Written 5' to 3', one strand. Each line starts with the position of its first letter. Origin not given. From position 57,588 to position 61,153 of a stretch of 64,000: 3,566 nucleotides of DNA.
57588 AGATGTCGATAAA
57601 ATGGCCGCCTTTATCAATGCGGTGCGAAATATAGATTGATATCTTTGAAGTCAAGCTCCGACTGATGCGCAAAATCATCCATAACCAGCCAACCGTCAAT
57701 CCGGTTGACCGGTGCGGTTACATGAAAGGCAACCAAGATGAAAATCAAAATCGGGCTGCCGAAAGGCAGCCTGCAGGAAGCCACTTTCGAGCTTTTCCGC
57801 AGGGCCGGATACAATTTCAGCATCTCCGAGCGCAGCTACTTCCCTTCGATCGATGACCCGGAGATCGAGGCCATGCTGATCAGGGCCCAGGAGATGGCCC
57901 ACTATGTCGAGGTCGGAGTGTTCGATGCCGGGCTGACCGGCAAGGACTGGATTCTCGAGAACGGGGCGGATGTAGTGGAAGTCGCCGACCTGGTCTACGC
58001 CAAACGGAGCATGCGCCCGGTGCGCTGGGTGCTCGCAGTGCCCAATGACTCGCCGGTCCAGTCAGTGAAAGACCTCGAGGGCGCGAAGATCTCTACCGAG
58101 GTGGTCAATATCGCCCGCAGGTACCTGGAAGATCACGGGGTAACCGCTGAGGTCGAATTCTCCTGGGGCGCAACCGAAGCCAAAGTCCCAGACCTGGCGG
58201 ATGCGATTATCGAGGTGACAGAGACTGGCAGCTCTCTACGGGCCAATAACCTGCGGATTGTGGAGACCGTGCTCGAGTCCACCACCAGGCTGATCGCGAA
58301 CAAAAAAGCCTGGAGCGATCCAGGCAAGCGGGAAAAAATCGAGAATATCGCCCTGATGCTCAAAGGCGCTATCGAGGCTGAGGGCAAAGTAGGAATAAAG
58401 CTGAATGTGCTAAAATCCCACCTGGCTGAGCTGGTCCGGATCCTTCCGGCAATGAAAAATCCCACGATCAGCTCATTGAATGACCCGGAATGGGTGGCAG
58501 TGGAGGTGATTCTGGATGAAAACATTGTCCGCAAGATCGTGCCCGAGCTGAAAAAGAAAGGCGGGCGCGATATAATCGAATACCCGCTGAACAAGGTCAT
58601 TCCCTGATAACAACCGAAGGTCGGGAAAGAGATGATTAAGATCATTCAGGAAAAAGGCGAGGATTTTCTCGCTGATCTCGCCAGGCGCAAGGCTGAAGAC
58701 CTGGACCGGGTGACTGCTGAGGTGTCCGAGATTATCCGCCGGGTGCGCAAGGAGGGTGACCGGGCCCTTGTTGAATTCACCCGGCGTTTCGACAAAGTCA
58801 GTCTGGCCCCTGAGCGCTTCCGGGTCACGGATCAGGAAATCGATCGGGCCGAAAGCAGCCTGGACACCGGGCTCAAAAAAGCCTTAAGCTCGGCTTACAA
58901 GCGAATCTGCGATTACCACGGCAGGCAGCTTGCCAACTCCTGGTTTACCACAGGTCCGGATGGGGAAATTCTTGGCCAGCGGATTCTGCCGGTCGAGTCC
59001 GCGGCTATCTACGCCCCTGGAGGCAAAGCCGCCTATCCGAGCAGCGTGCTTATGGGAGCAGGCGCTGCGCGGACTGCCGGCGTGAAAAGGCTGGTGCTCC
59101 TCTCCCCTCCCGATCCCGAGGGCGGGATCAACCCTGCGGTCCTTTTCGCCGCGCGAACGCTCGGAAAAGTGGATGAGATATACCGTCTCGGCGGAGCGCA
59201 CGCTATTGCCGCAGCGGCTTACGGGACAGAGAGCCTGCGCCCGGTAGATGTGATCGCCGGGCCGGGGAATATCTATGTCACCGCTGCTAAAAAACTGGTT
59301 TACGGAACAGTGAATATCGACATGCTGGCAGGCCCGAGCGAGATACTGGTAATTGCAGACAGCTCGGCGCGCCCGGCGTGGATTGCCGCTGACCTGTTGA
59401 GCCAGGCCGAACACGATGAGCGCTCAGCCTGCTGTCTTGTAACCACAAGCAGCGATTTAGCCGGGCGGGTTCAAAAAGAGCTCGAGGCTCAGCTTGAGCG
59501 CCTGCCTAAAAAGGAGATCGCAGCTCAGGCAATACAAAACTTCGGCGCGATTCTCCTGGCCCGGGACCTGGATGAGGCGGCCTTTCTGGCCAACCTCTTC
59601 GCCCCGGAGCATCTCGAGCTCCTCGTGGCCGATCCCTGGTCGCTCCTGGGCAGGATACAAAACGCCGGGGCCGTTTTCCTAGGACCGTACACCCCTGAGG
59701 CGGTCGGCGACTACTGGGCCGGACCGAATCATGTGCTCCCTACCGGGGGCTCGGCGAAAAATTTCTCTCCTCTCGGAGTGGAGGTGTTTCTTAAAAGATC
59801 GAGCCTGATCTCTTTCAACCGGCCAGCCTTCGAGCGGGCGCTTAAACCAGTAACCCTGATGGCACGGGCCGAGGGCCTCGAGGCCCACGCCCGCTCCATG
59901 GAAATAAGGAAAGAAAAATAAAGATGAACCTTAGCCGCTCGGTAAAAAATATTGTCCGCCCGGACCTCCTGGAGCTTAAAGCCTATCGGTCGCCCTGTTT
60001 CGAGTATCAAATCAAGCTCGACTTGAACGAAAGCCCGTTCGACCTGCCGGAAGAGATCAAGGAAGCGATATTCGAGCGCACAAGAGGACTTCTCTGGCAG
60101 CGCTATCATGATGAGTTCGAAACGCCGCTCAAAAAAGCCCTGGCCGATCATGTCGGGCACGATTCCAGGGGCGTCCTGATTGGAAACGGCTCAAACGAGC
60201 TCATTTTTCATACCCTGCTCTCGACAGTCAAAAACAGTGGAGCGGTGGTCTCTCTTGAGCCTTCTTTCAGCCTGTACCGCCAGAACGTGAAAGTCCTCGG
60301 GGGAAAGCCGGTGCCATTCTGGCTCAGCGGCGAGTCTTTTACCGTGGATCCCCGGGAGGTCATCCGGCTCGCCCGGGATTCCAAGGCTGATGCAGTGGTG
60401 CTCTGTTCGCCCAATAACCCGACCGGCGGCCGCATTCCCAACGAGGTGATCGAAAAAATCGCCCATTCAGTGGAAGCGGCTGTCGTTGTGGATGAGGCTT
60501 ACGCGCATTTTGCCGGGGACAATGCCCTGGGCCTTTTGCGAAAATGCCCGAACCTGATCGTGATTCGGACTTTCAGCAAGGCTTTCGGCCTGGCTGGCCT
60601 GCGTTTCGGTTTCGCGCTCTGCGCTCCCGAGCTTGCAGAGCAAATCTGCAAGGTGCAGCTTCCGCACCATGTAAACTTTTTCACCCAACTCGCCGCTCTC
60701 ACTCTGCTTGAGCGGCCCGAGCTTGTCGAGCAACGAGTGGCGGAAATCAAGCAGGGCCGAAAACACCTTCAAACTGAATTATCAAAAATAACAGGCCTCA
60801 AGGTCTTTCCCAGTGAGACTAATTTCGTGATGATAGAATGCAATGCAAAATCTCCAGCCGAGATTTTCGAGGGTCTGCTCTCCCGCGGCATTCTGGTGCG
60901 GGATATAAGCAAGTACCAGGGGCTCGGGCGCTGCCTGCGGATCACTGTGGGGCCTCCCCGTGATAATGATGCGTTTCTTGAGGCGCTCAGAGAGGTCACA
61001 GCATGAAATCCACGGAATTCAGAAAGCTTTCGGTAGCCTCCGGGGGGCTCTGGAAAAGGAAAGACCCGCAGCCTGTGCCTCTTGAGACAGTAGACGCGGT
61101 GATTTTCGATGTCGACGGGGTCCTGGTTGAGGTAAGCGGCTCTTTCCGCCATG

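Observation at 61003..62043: HAD-IA-like hydrolase between hisC and a monofunctional hisB is a candidate for the missing histidinol-phosphate phosphatase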

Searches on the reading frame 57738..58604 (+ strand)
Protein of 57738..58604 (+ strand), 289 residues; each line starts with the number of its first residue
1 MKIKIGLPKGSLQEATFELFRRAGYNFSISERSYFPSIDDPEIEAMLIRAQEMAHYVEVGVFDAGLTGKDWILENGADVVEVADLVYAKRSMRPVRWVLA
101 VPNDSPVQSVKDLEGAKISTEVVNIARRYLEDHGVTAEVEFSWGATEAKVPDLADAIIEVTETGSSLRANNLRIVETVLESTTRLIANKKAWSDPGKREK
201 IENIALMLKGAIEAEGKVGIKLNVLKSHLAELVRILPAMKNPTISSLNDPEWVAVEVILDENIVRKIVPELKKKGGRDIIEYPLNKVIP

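Call 66: search_protein_families(library=ncbifam, proteins=[window:57738-58604:+], max_evalue=1e-10)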
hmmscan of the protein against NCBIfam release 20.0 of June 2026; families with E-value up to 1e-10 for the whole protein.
window:57738-58604:+ (289 aa): 2 families
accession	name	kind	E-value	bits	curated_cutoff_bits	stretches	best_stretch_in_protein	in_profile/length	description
TIGR00070.1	hisG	equivalog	8.7e-54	182.2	75.75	1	3-187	1-183/183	ATP phosphoribosyltransferase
TIGR03455.1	HisG_C-term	equivalog_domain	3.5e-29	100.9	40.05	1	188-288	1-100/100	ATP phosphoribosyltransferase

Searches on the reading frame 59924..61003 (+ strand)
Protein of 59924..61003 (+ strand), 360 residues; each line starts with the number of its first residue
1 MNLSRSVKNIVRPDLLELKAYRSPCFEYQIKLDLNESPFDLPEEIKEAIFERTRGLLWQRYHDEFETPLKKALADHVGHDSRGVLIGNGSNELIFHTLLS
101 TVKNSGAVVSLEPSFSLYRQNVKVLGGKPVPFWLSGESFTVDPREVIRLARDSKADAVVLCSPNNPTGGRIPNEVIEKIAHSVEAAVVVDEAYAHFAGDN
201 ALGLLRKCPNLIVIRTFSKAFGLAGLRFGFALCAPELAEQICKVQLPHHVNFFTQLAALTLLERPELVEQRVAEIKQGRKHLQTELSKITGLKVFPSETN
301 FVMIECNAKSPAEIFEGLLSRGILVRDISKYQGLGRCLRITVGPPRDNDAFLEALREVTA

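Call 66: search_protein_families(library=ncbifam, proteins=[window:59924-61003:+], max_evalue=1e-10)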
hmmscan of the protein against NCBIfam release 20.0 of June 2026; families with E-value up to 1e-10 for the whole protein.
window:59924-61003:+ (360 aa): 42 families (the best 25 are shown)
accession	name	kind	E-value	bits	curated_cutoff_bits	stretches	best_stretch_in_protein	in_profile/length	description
TIGR01141.1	hisC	equivalog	1.3e-89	300.5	276.55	1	12-358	1-349/349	histidinol-phosphate transaminase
NF002877.0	PRK03317.1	equivalog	6.2e-69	232.6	409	1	10-359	14-367/374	histidinol-phosphate transaminase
NF002726.0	PRK02610.1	equivalog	2.2e-62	211.1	391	1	10-358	4-368/374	histidinol-phosphate transaminase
TIGR01140.1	L_thr_O3P_dcar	equivalog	1.4e-60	205.2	290.55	1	57-356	41-331/331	threonine-phosphate decarboxylase CobD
NF002878.0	PRK03321.1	subfamily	5e-57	193.2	374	1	9-358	3-348/352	histidinol-phosphate transaminase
NF003496.0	PRK05166.1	equivalog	1.7e-50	171.9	540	1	31-359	40-370/373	histidinol-phosphate transaminase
NF006014.0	PRK08153.1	equivalog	4.5e-47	160.7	510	1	27-358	33-363/370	pyridoxal phosphate-dependent aminotransferase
NF006580.0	PRK09105.1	subfamily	1e-41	143.1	444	1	28-359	47-371/375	pyridoxal phosphate-dependent aminotransferase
NF051461.1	pyoverd_PtaA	equivalog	2.8e-36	125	500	1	24-356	31-357/359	pyoverdine biosynthesis transaminase PtaA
NF041364.1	GntC_guanitoxin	equivalog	8.2e-33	113.8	415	1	69-347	42-344/356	guanitoxin biosynthesis PLP-dependent (S)-gamma-hydroxy-L-arginine cyclodehydratase GntC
NF005915.1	PRK07908.1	equivalog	1.6e-32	113.2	360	1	42-356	27-332/332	Rv2231c family histidinol phosphate aminotransferase CobC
NF053748.1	bifunc_CobBC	exception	1.6e-28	99.6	950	1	35-356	488-797/797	bifunctional hydrogenobyrinic acid a,c-diamide synthase/histidinol phosphate aminotransferase CobBC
NF004870.0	PRK06225.1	equivalog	1.6e-26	93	351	1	40-328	41-340/380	pyridoxal phosphate-dependent aminotransferase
NF041091.1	asp_aminotase_Arch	equivalog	3.5e-26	91.9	550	1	30-309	30-322/376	aspartate aminotransferase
NF006225.0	PRK08354.1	equivalog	1e-22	81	288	1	65-358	47-315/318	putative aminotransferase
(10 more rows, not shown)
